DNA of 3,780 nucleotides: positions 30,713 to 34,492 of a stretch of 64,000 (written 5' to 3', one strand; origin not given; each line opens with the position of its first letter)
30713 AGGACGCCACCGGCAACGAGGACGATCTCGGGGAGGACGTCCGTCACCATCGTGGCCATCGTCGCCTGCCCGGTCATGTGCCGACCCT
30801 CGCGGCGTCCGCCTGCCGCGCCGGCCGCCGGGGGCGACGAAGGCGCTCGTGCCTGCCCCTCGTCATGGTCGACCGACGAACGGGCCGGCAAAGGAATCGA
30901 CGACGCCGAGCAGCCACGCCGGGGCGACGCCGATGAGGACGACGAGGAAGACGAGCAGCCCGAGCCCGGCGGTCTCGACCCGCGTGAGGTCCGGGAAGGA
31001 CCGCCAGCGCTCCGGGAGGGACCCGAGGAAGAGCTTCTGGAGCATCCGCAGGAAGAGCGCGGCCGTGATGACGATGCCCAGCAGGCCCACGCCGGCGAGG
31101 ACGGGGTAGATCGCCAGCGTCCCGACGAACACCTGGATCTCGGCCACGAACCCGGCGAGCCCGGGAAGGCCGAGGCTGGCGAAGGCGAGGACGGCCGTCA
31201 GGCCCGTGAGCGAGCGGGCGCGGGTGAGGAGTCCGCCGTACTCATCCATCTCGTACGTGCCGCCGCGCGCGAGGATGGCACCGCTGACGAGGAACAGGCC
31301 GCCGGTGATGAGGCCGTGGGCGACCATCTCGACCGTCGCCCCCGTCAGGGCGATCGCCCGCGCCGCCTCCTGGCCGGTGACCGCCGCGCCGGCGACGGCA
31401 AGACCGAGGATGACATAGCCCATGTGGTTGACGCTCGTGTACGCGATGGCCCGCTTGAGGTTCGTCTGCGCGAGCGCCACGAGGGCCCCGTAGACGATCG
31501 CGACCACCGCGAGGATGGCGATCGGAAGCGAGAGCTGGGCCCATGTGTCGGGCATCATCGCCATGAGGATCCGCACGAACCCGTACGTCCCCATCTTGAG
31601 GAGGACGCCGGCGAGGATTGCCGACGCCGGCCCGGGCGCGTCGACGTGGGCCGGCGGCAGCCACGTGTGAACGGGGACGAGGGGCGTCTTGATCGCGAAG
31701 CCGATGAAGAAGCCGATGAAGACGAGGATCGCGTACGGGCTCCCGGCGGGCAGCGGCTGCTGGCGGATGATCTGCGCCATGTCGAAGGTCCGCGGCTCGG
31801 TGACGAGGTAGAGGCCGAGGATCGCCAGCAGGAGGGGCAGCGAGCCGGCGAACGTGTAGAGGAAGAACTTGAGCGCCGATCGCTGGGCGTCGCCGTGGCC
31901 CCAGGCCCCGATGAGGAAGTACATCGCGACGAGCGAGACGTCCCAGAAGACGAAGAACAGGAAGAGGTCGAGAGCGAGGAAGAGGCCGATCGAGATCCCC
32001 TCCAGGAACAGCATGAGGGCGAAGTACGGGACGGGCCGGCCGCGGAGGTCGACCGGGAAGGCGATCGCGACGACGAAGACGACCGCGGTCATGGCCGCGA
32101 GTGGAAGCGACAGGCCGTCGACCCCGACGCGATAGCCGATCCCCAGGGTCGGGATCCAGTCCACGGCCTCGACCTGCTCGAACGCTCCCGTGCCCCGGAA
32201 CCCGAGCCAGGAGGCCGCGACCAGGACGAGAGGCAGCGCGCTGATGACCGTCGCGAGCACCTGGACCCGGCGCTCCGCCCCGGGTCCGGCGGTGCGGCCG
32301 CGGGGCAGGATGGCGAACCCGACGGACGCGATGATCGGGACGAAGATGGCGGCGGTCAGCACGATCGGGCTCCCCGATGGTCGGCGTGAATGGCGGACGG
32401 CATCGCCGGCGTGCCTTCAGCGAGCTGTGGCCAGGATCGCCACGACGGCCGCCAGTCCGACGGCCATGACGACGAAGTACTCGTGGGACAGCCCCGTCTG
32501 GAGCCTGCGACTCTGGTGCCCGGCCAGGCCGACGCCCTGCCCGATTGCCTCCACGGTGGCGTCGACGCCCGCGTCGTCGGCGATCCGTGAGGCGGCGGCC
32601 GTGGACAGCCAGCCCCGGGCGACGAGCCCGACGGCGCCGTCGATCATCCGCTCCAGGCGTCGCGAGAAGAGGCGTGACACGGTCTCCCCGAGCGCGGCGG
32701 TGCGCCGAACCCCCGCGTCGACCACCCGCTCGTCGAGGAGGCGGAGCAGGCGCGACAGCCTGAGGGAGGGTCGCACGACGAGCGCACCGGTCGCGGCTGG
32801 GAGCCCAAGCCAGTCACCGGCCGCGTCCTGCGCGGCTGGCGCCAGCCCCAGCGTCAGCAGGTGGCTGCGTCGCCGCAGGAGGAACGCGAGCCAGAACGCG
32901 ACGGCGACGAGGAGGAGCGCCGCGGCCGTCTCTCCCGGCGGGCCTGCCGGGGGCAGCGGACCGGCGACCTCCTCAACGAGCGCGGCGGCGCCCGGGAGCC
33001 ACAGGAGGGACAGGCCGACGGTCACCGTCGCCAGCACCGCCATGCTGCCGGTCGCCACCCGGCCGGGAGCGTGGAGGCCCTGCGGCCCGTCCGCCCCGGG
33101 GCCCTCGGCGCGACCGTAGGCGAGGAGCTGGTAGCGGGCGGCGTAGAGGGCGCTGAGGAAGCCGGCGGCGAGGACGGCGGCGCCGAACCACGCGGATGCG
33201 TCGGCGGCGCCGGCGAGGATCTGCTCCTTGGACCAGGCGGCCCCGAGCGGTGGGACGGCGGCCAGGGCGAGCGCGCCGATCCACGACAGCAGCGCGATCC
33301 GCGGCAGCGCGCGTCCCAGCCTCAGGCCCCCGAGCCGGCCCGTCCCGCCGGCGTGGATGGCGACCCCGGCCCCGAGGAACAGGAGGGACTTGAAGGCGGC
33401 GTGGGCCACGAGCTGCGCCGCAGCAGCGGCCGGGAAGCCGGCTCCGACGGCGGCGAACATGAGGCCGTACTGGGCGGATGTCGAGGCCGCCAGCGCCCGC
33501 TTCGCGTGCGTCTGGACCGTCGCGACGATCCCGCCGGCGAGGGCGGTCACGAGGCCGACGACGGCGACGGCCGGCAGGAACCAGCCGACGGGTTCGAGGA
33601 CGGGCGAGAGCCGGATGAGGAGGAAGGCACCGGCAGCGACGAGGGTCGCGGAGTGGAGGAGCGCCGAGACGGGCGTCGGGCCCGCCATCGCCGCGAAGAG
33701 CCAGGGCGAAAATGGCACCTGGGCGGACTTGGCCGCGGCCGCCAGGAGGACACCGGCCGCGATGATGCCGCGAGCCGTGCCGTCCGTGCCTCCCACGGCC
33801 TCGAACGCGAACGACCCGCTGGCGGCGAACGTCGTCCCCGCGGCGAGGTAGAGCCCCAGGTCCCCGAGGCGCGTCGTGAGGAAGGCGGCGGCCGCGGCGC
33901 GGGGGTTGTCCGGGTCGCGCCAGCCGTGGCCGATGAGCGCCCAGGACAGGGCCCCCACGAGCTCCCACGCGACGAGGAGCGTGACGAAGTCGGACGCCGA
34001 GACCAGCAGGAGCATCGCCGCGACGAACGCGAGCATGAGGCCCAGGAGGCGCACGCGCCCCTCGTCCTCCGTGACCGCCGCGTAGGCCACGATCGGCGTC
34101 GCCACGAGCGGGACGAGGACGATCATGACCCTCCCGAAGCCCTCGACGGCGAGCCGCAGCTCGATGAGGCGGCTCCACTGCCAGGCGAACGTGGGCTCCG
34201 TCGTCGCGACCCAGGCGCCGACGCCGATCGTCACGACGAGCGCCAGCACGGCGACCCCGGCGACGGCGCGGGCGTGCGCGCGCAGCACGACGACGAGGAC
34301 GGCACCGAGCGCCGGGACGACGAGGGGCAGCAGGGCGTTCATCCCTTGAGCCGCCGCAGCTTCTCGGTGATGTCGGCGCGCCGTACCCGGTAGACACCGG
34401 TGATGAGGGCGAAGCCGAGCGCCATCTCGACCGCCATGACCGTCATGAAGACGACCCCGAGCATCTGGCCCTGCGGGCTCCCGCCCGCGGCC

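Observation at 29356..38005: Stripped-down complex-I-like operon (YHS - NuoA - NuoB::NuoD - H - J - K - L - M - N) with no electron-input or Fe-S subunits, embedded among copper genes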

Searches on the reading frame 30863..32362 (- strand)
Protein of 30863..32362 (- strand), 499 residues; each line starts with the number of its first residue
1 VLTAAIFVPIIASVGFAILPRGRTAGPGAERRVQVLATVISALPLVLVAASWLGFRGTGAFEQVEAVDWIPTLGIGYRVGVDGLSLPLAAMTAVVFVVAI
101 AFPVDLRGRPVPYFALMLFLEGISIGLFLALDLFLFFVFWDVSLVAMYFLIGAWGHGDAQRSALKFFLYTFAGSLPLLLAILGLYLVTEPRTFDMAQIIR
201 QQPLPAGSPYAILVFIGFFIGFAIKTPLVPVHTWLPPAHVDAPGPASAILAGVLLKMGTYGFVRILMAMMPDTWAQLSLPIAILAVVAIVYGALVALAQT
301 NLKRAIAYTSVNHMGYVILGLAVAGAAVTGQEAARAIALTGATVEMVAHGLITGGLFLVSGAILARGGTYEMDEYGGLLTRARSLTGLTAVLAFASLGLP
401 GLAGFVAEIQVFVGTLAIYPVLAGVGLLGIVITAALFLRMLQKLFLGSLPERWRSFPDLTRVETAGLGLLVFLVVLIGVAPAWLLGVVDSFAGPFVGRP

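Call 4: search_protein_families(library=pfam, max_evalue=0.01, proteins=[window:30863-32362:-])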
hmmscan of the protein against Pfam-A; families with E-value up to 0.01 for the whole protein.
window:30863-32362:- (499 aa): 1 family
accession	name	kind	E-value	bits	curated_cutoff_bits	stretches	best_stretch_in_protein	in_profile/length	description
PF00361.26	Proton_antipo_M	-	4.1e-65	220.3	21.5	1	130-432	1-293/294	NADH:quinone oxidoreductase/Mrp antiporter, TM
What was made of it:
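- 30863..32362 (-): NuoM/ND4-like antiporter-like subunit (499 aa). It has TM5 Asp (FWD in place of FWE), TM7 Lys, TM8 Lys and TM12 Glu. Pfam 4e-65 (call 4).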

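Call 34: search_solved_structures(query=window:30863-32362:-, max_evalue=1e-10, show_alignments=2)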
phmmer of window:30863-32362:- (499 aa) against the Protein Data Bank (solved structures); distinct sequences matched with E-value up to 1e-10: 66 (the best 60 are shown).
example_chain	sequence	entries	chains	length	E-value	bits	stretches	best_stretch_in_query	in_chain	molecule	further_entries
8qby_M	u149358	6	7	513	5.3e-76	259.7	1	2-487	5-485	NADH dehydrogenase subunit M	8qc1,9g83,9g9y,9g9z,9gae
7p61_M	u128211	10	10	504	1.6e-75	258.1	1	62-490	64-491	NADH dehydrogenase I subunit M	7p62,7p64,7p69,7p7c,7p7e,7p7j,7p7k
3rko_M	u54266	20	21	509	1.7e-75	258.1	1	62-490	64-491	NADH-QUINONE OXIDOREDUCTASE SUBUNIT M | NADH dehydrogenase I subunit M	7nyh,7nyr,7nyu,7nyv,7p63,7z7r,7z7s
6hum_D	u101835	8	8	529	9.4e-75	255.6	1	2-498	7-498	NAD(P)H-quinone oxidoreductase chain 4 1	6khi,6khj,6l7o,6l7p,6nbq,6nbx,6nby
6tjv_D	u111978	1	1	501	7.1e-72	246.1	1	2-487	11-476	NADH dehydrogenase subunit 4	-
8e9g_M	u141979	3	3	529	4.2e-71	243.5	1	32-489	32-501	NADH-quinone oxidoreductase, M subunit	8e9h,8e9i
7ar7_M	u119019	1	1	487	2.5e-64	221.2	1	3-482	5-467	NADH-ubiquinone oxidoreductase chain 4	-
7aqw_M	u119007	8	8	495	2.7e-64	221.1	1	3-482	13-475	NADH-ubiquinone oxidoreductase chain 4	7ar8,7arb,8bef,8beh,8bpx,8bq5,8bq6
7aqq_M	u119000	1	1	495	8.4e-64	219.5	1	3-482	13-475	NADH-ubiquinone oxidoreductase chain 4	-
7a23_M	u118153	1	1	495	9.5e-64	219.3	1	3-482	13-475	Nad4m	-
9grx_D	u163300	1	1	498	2.7e-63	217.8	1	40-448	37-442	NAD(P)H-quinone oxidoreductase chain 4, chloroplastic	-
7wff_D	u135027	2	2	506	3.3e-63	217.5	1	54-487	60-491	NAD(P)H-quinone oxidoreductase chain 4, chloroplastic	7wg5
7eu3_D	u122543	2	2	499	9.3e-63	216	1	64-485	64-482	NAD(P)H-quinone oxidoreductase chain 4, chloroplastic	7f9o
8e73_4M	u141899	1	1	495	1.5e-61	212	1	3-484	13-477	Nad4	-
4he8_M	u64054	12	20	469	1.8e-50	175.5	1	66-485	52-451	NADH-quinone oxidoreductase subunit 13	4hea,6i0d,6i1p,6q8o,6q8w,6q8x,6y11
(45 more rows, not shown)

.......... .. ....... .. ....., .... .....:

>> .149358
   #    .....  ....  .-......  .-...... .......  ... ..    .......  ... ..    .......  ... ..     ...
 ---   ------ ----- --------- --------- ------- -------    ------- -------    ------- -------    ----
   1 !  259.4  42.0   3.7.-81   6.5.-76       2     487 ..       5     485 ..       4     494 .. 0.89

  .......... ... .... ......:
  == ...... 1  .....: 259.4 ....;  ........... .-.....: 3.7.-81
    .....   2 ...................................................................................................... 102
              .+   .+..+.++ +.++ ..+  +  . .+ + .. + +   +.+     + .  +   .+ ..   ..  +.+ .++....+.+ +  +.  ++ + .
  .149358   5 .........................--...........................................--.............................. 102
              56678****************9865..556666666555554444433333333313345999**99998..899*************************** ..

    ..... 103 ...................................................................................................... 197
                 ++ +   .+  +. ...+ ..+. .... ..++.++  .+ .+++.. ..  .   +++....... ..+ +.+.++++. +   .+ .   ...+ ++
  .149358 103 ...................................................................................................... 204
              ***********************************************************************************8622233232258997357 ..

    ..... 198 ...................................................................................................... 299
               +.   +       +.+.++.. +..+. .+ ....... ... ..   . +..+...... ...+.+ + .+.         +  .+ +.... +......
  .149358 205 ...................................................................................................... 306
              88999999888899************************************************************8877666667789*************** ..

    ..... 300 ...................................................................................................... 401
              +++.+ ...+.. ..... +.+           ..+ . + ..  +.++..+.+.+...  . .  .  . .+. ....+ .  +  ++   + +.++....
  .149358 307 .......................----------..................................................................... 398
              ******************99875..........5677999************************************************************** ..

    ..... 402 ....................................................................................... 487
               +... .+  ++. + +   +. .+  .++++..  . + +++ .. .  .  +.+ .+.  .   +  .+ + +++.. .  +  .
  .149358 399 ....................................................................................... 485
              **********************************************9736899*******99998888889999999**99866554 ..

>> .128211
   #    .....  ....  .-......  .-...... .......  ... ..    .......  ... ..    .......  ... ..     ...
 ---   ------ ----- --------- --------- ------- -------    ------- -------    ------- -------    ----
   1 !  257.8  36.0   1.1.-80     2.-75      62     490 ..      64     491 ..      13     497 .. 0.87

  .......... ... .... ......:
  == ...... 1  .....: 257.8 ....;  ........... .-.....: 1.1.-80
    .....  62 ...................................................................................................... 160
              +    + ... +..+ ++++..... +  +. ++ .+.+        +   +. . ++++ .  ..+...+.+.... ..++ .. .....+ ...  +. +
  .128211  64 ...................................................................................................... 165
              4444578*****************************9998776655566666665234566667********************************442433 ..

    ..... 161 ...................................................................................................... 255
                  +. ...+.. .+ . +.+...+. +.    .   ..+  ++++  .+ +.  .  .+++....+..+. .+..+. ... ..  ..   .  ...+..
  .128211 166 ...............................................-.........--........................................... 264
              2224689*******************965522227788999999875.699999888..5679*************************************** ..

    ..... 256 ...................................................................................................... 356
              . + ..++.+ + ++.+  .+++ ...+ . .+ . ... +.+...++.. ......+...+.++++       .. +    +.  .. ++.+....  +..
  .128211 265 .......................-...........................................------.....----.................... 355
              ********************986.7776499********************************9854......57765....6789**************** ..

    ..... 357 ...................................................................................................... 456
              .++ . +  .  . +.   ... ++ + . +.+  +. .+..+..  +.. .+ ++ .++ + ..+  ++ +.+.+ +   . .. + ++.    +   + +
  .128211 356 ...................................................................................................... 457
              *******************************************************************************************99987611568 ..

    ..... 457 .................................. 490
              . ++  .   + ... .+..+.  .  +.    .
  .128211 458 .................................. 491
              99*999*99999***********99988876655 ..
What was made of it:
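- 30863..32362 (-): Alignment to P. denitrificans and E. coli NuoM (call 34).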

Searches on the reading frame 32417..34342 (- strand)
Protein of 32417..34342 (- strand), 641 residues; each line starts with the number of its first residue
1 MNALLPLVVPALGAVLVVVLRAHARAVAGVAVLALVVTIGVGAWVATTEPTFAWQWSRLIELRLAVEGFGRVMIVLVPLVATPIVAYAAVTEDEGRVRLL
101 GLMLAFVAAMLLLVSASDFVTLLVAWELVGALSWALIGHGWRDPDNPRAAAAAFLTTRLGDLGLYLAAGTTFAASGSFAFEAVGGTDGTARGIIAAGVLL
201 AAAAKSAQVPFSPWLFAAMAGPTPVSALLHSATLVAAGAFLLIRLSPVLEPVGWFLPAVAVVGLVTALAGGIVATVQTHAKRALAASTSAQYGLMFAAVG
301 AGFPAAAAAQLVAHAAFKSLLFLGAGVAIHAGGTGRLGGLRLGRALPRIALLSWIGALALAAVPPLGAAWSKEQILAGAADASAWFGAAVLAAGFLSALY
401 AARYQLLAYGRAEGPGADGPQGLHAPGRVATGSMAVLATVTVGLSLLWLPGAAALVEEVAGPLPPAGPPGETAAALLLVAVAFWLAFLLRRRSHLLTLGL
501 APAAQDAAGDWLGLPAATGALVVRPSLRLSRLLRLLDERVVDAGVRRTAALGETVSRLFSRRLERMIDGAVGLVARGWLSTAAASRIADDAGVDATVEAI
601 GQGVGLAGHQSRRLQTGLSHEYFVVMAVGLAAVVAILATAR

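Call 4: search_protein_families(library=pfam, max_evalue=0.01, proteins=[window:32417-34342:-])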
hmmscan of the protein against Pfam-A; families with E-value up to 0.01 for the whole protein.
window:32417-34342:- (641 aa): 1 family
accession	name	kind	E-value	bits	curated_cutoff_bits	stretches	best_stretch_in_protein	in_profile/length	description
PF00361.26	Proton_antipo_M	-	4.2e-46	157.9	21.5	1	116-395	1-292/294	NADH:quinone oxidoreductase/Mrp antiporter, TM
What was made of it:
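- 32417..34342 (-): NuoL/ND5-like antiporter-like subunit (641 aa). It has TM5 Glu, TM6 Asp, TM7 Lys, TM8 His and TM11/12 Lys, plus a long amphipathic C-terminal extension that is the presumed lateral helix. Pfam Proton_antipo_M 4e-46 (call 4).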

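Call 81: search_solved_structures(query=window:32417-34342:-, max_evalue=1e-10, show_alignments=2)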
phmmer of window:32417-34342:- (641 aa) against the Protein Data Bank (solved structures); distinct sequences matched with E-value up to 1e-10: 44.
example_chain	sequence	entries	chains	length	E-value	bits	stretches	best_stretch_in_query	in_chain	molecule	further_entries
9grx_F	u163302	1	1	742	3.3e-50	174.9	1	51-409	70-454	NAD(P)H-quinone oxidoreductase subunit 5, chloroplastic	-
7eu3_F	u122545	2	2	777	4.8e-50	174.4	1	49-410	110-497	NAD(P)H-quinone oxidoreductase subunit F | NADH-plastoquinone oxidoreductase subunit 5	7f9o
5xtc_l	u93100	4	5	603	7.4e-49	170.5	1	58-412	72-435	NADH-ubiquinone oxidoreductase chain 5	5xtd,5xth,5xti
9ti4_l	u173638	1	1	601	7.6e-49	170.4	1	58-412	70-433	NADH-ubiquinone oxidoreductase chain 5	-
9cwt_l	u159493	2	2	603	7.6e-49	170.4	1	58-412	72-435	NADH-ubiquinone oxidoreductase chain 5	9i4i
7v2d_l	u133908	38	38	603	8.7e-49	170.2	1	54-409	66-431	NADH-ubiquinone oxidoreductase chain 5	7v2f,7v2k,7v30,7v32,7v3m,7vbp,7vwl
7v2c_l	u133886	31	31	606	8.8e-49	170.2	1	54-409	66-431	NADH-ubiquinone oxidoreductase chain 5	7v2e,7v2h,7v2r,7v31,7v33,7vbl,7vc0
6hum_F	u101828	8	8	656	9.8e-49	170.1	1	62-408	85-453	NADH dehydrogenase subunit 5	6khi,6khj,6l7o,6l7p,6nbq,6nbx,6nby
7wff_F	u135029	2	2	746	1.4e-48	169.6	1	61-409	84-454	NAD(P)H-quinone oxidoreductase subunit 5, chloroplastic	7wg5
8e9g_L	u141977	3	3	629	2e-48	169.1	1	45-487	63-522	NADH-quinone oxidoreductase, L subunit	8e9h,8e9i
8c2s_L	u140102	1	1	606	2.7e-48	168.6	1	52-404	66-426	NADH-ubiquinone oxidoreductase chain 5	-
6g2j_L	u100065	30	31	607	2.7e-48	168.6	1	52-404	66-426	NADH-ubiquinone oxidoreductase chain 5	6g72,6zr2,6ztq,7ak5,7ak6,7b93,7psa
5gpn_j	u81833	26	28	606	3e-48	168.5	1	54-409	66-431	NADH-ubiquinone oxidoreductase chain 5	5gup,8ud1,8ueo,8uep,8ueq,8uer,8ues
5lnk_L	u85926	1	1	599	2.2e-47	165.6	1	54-407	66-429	Mitochondrial complex I, ND5 subunit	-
6q9b_D5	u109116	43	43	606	2.3e-47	165.5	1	54-407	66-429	NADH-ubiquinone oxidoreductase chain 5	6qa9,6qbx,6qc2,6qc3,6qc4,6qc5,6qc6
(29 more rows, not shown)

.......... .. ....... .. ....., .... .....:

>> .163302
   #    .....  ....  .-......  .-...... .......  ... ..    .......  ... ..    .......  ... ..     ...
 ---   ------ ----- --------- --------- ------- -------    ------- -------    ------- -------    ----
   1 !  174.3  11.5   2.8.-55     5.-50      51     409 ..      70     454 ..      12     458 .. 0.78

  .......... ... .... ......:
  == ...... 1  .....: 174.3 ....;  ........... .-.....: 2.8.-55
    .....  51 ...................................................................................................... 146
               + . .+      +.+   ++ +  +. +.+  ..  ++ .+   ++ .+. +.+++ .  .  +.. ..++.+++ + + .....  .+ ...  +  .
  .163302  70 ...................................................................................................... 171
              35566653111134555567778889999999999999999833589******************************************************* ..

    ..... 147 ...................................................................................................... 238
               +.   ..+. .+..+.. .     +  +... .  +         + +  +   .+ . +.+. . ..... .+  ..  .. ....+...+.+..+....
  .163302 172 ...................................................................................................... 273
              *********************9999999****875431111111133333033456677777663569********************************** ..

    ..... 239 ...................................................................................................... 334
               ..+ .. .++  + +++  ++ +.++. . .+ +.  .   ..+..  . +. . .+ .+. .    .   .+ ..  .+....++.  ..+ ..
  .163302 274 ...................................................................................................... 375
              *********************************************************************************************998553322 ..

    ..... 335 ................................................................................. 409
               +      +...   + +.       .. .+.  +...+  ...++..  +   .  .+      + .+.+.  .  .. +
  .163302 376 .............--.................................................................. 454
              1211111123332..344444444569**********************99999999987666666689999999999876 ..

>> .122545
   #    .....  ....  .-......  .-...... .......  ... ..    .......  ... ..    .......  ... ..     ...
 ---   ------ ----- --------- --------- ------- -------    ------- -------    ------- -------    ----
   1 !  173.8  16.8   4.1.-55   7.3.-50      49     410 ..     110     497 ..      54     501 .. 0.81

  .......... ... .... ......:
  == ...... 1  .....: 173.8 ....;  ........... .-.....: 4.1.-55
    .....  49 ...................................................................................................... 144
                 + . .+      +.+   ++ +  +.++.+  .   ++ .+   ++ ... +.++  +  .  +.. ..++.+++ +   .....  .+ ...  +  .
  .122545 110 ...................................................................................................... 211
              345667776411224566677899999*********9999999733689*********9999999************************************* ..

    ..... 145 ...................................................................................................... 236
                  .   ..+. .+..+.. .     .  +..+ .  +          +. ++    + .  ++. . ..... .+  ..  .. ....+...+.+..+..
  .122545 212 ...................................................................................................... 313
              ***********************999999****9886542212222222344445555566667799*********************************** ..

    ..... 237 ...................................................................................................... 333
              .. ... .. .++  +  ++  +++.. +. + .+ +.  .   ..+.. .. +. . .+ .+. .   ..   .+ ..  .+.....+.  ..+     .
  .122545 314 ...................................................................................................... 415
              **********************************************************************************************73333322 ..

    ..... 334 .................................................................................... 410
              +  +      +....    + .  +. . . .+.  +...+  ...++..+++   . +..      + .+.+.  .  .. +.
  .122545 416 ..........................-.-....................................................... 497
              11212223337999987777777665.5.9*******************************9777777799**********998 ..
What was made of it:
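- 32417..34342 (-): PDB alignments (call 81).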
